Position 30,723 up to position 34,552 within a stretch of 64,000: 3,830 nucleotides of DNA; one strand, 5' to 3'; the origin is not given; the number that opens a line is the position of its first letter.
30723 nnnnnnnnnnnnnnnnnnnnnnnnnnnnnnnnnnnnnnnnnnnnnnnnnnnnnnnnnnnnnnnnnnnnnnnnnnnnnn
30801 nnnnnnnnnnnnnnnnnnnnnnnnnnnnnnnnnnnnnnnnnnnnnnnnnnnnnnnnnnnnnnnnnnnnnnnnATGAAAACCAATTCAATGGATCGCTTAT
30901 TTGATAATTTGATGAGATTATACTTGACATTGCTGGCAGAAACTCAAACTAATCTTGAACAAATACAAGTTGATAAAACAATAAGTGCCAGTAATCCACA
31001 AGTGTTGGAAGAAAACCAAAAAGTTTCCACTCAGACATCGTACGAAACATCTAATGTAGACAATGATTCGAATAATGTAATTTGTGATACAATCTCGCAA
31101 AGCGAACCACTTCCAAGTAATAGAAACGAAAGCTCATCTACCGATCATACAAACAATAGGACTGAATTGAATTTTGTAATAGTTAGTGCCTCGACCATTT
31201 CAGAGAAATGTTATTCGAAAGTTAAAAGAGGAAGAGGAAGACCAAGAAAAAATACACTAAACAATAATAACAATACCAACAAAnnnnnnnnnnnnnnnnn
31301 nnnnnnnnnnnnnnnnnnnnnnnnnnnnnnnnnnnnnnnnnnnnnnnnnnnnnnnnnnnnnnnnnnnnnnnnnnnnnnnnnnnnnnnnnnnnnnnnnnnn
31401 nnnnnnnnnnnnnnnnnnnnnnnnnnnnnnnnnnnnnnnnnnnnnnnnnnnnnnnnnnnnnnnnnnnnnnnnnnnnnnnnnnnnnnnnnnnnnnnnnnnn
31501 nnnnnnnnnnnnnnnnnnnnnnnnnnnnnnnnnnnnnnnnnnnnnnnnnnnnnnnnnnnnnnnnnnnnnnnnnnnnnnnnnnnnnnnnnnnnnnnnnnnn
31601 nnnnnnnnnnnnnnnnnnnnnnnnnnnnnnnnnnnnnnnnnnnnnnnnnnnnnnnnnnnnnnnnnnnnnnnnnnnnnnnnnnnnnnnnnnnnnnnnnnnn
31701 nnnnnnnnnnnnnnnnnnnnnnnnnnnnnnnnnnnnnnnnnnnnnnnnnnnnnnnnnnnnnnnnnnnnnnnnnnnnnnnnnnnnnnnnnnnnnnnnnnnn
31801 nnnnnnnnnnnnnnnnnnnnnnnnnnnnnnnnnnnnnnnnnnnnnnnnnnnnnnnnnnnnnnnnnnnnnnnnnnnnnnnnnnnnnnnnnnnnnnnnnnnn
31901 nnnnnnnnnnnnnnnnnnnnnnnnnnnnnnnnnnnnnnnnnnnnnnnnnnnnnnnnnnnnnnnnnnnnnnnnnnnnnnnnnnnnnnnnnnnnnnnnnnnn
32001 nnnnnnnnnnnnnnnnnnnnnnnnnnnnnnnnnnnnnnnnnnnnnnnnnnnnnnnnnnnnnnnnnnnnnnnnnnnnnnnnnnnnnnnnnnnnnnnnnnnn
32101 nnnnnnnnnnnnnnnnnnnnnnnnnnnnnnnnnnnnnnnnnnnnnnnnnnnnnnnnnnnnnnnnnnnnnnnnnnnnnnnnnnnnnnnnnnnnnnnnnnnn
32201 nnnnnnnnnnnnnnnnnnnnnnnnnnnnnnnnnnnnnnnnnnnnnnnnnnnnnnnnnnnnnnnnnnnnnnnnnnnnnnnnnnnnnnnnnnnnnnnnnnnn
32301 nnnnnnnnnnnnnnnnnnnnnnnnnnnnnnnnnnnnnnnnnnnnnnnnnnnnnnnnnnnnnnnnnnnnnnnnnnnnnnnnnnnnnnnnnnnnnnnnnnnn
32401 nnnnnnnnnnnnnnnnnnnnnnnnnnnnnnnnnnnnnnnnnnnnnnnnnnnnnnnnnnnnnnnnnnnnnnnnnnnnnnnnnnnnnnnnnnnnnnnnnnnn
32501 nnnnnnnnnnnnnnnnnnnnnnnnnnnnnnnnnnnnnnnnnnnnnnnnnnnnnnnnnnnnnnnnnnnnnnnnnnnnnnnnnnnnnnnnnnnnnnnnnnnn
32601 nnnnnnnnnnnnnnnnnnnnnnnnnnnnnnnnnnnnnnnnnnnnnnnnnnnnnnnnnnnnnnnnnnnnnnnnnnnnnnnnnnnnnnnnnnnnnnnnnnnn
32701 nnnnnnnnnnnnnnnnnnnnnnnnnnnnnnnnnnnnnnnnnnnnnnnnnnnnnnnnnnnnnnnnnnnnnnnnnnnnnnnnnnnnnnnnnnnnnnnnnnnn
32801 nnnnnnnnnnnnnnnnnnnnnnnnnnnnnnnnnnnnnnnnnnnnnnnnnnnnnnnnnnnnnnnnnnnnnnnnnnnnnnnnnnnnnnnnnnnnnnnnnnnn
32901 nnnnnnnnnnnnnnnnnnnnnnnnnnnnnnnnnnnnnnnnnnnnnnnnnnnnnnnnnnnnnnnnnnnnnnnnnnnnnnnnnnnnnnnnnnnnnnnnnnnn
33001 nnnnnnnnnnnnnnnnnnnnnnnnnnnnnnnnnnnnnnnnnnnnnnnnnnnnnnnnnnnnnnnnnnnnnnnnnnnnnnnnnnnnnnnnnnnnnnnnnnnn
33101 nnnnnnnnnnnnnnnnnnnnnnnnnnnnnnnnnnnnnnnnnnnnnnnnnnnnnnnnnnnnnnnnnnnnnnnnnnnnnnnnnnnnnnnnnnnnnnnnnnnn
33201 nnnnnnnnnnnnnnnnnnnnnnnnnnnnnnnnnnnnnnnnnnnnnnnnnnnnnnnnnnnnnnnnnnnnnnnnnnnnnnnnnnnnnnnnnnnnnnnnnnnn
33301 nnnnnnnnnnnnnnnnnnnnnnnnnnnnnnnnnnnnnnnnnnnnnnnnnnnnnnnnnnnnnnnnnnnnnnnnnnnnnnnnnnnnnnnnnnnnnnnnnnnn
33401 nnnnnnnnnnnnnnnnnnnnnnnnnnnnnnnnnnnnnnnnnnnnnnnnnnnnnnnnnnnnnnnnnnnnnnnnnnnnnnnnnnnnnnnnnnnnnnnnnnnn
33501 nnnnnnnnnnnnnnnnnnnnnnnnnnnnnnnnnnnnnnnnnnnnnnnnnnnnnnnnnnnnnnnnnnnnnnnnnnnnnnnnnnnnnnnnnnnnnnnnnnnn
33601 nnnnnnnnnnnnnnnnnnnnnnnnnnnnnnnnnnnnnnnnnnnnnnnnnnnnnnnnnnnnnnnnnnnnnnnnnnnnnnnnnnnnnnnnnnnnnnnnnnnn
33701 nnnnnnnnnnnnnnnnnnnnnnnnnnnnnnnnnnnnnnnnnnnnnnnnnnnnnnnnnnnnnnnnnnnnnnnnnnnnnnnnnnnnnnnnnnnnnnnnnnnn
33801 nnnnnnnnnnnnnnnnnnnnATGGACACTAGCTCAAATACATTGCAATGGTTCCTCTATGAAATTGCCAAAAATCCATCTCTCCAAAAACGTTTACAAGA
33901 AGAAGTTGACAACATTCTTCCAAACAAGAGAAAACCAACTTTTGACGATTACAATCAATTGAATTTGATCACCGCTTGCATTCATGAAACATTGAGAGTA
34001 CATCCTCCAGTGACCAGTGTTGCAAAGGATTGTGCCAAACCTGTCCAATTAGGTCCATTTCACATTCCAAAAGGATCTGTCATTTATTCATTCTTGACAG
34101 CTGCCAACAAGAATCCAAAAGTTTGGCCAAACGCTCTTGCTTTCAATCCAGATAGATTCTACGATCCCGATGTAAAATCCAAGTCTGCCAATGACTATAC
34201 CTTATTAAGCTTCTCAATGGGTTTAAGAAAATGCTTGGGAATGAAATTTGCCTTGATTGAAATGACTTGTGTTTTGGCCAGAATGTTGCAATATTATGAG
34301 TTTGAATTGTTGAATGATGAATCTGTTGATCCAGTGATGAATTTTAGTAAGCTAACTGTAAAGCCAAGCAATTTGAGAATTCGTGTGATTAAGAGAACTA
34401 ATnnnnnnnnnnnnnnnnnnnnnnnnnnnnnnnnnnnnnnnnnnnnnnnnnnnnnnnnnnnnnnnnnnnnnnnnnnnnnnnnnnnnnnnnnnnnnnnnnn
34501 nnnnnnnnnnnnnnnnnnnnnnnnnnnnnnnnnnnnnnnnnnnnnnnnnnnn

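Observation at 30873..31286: Paralogous pair of small AT-hook proteins with a conserved N-terminal helix (copy A)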

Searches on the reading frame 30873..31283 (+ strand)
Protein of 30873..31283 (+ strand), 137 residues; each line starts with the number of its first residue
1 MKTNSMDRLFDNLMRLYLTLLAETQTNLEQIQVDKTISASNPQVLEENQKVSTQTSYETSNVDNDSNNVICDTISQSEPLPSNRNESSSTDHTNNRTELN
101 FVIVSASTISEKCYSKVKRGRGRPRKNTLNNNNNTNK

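Call 6: search_protein_families(library=pfam, proteins=[window:30873-31283:+], max_evalue=10)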
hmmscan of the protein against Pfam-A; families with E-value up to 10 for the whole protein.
window:30873-31283:+ (137 aa): 2 families
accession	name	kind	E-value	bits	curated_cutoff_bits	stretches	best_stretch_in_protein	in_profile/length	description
PF12660.12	zf-TFIIIC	-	0.005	17.3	23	1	68-114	11-57/98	Putative zinc-finger of transcription factor IIIC complex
PF02178.24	AT_hook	-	0.012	15.8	17.4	1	118-127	1-10/13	AT hook motif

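Call 7: find_homologous_proteins(query=window:30873-31283:+, max_evalue=1)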
Query window:30873-31283:+ (137 aa): 2 proteins with E <= 1 among 16 candidates.
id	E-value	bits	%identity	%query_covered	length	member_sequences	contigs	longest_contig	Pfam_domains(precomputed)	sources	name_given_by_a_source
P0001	2.7e-78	278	100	100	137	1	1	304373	-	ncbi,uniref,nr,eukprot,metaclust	ncbi:predicted protein [Naegleria gruberi]|uniref:Predicted protein n=1 Tax=Naegleria gruberi TaxID=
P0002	8.5e-29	118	58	93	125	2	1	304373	-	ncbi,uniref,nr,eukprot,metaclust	ncbi:predicted protein [Naegleria gruberi]|uniref:Predicted protein n=1 Tax=Naegleria gruberi TaxID=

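Call 15: find_encoding_contigs(protein=P0001, flank=10000, max_places=6)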
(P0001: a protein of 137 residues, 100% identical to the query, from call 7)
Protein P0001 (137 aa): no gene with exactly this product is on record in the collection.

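Call 16: search_protein_representatives(alignment_id=A2)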
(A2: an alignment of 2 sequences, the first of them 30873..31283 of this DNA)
Query: 2 sequences, 140 profile positions. Proteins with E-value up to 0.001 (for the whole library): 11; up to 1e-10: 1; up to 1e-30: 1. The best 11 are listed.
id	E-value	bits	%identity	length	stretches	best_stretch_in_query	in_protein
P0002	5.6e-69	246.9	-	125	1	4-133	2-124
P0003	4.8e-09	52.7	-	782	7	106-139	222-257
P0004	1.2e-07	48.2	-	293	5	95-129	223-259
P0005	3.8e-07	46.5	-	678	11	119-133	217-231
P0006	5.5e-07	46.0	-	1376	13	118-137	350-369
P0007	3.0e-06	43.7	-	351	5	120-133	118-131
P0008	6.7e-05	39.3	-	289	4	119-139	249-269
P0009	1.2e-04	38.4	-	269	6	109-133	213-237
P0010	1.5e-04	38.1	-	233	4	119-136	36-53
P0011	4.1e-04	36.7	-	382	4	111-134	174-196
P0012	4.2e-04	36.7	-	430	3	78-138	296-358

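Call 18: find_related_loci(query=A2, collection=metagenome_contigs, flank=5000)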
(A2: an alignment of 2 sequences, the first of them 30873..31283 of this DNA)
Query A2 (137 aa) in metagenome_contigs; peptide patterns used: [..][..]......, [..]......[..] (x = any residue, [..] = any of these).
338 stretches matched a pattern, but none encodes a relative of the query by tblastn (E <= 1e-3).

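Call 19: find_related_loci(query=A2, collection=viral_contigs, flank=5000)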
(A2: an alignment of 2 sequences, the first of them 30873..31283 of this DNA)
Query A2 (137 aa) in viral_contigs; peptide patterns used: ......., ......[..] (x = any residue, [..] = any of these).
124 stretches matched a pattern, but none encodes a relative of the query by tblastn (E <= 1e-3).

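Call 21: find_encoding_contigs(protein=P0002, flank=10000, max_places=6)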
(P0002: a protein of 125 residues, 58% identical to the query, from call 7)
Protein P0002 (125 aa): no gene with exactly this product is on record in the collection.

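Call 22: search_solved_structures(query=A2, max_evalue=10, show_alignments=3)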
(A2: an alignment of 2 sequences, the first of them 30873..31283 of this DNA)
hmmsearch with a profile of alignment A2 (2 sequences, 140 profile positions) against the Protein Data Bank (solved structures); distinct sequences matched with E-value up to 10: 2.
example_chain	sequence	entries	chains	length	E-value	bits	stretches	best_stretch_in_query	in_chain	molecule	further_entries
8q7d_p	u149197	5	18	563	0.085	16.2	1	45-121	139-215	Portal protein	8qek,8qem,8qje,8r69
1x5m_A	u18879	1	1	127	0.53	13.6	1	11-78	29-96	Calcyclin-binding protein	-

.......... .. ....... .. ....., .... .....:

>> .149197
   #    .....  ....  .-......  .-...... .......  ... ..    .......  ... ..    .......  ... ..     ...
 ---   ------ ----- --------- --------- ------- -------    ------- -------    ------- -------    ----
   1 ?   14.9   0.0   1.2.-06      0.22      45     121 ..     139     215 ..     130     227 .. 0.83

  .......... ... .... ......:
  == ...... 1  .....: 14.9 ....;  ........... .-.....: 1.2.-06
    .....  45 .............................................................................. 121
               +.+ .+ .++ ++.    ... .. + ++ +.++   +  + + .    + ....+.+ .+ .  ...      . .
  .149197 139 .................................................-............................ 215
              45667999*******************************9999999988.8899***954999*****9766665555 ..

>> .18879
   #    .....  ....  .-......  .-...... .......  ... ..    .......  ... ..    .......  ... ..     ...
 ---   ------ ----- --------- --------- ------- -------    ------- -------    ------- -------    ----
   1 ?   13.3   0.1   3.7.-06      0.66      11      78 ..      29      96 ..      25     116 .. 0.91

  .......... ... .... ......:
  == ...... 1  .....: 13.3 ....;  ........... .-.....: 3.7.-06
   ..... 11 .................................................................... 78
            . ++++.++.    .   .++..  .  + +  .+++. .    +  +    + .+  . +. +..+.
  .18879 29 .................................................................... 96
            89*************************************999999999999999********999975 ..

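Call 26: list_cluster_members(proteins=[P0001, P0002])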
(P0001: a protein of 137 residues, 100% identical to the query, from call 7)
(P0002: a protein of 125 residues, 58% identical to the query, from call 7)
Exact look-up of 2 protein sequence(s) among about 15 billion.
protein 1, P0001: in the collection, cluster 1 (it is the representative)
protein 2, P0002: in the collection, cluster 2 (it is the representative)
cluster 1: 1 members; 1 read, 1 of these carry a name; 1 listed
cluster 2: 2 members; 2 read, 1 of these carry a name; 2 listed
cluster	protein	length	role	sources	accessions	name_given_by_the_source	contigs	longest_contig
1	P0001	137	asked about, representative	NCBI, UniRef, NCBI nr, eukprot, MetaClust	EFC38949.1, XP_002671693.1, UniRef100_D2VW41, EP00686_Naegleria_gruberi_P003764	predicted protein [Naegleria gruberi] | Predicted protein n=1 Tax=Naegleria gruberi TaxID=5762 RepID=D2VW41_NAEGR | uncharacterized protein NAEGRDRAFT_73240 [Naegleria gruberi]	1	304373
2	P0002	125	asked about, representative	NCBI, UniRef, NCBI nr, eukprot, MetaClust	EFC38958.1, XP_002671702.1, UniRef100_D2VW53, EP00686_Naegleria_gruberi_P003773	predicted protein [Naegleria gruberi] | Predicted protein n=1 Tax=Naegleria gruberi TaxID=5762 RepID=D2VW53_NAEGR | uncharacterized protein NAEGRDRAFT_73253 [Naegleria gruberi]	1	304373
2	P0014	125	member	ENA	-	-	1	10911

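Call 28: find_encoding_contigs(protein=P0014, flank=10000, max_places=6)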
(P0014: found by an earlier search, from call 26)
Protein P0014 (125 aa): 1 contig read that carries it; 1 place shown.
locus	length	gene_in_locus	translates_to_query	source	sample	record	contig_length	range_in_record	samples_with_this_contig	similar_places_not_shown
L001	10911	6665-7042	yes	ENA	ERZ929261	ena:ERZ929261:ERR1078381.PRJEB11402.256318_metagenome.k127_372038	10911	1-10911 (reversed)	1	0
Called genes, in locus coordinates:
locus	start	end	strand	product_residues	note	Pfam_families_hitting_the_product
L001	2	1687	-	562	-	?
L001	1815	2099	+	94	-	-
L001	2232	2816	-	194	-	-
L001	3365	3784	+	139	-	PF06884:DUF1264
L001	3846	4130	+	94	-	-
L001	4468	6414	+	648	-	PF00012:HSP70, PF06723:MreB_Mbl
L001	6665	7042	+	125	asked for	-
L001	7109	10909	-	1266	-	?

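Call 30: predict_structure(alignment_id=A2)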
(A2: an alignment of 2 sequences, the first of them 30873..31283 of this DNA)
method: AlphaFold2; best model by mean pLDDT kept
length: 137 residues; sequences in the alignment: 2
mean_pLDDT: 58.1   pTM: 0.24
mean pLDDT of the five models: 58.1, 51.6, 51.1, 49.1, 48.3
residues with pLDDT >= 90: 5; 70-90: 30; 50-70: 40; < 50: 62
segments of 3 or more residues with pLDDT < 50: 40-77, 80-92, 131-137
pLDDT, mean of each block of 10 residues (from residue 1): 71 90 67 52 46 43 43 47 45 57 81 66 56 47
secondary structure, 60 per line:
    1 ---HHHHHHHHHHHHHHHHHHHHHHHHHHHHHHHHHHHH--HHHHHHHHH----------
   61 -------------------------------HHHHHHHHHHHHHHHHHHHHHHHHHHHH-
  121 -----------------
elements in order: H4-39 H42-50 H92-119

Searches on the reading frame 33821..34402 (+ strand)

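Call 44: search_protein_families(library=pfam, proteins=[window:33821-34402:+], max_evalue=0.001)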
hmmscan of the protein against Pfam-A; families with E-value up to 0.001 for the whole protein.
window:33821-34402:+ (194 aa): 1 family
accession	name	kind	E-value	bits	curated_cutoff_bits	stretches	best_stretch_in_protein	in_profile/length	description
PF00067.27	p450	-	5.4e-59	200.6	22.8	1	1-187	275-460/462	Cytochrome P450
